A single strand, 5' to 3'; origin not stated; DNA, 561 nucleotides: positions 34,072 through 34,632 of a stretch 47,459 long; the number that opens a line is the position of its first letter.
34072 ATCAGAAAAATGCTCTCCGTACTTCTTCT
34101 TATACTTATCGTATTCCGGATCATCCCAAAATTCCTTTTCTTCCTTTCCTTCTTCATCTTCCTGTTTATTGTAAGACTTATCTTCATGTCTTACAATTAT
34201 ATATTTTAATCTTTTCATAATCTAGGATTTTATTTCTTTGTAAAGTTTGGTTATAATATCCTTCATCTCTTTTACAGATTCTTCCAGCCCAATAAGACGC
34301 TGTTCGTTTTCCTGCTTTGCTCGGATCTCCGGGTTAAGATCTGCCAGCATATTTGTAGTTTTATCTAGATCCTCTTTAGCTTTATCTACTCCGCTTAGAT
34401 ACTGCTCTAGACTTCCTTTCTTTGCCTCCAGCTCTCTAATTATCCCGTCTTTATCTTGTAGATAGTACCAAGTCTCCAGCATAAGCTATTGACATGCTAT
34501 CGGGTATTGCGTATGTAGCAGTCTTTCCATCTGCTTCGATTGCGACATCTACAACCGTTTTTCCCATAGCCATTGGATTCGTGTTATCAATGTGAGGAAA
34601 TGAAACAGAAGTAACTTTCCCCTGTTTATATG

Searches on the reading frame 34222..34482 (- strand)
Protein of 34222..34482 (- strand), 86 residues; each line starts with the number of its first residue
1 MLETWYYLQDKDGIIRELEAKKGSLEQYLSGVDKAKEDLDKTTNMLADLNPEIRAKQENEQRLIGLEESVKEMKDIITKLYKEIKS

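Call 3: search_protein_families(library=pfam, proteins=[window:34222-34482:-], max_evalue=1)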
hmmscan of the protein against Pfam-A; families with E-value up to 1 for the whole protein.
window:34222-34482:- (86 aa): 13 families
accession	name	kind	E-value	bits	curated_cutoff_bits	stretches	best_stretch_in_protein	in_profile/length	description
PF20492.3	ERM_helical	-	0.0048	17.4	40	1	16-75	6-65/120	Ezrin/radixin/moesin, alpha-helical domain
PF18595.6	Nuf2_DHR10-like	-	0.0064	17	28.4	1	14-75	10-71/117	Nuf2, DHR10-like domain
PF15898.10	PRKG1_interact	-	0.011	16.8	32.4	1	9-76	11-78/101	cGMP-dependent protein kinase interacting domain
PF23991.1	DUF7310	-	0.017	16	40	2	14-43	45-74/83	Coiled-coil region of unknown function (DUF7310)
PF24423.1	OVT1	-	0.02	15.7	30.9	1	8-75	17-78/100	Major antigen, helical domain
PF02996.22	Prefoldin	-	0.038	14.4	23.2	0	15-52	12-48/120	Prefoldin subunit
PF23067.1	MG280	-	0.045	13.7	27.4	1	15-85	114-181/259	Uncharacterised protein MG280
PF08317.16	Spc7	-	0.046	13.5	34.5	1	22-74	142-195/196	Spc7 kinetochore protein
PF08202.16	MIS13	-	0.072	12.8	23.5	1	12-85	106-175/300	Mis12-Mtw1 protein family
PF16326.10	ABC_tran_CTD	-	0.11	13.2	32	1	15-58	17-62/69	ABC transporter C-terminal domain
PF01920.25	Prefoldin_2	-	0.21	12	27.6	1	8-45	57-94/106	Prefoldin subunit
PF06103.16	DUF948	-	0.24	12.1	37.2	0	11-51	42-82/89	Bacterial protein of unknown function (DUF948)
PF05377.16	FlaC_arch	-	0.3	11.9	27.8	0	15-47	2-34/55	Flagella accessory protein C (FlaC)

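Call 4: search_protein_families(library=phrogs, proteins=[window:34222-34482:-], max_evalue=1)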
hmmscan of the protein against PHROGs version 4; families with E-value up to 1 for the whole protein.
window:34222-34482:- (86 aa): 10 families
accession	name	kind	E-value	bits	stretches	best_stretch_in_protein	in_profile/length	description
phrog_28898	-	unknown function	0.00016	22.6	1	17-77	96-156/181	-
phrog_937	-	other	0.014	16.7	1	54-85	22-53/115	hemolysin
phrog_35354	-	unknown function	0.035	15.2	1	14-55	41-85/133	-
phrog_38071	-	unknown function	0.08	13.3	1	22-82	6-71/281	-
phrog_1074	-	unknown function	0.11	13.5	1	16-44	29-57/64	-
phrog_5218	-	unknown function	0.12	11.4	1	11-77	735-804/1599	-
phrog_24851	-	unknown function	0.22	12.9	1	26-79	3-50/91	-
phrog_21602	-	head and packaging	0.26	11.3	1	8-82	57-130/309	virion structural protein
phrog_35984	-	unknown function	0.29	12.3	0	21-56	29-64/90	-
phrog_1244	-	unknown function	0.53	10.7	0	41-85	30-71/157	-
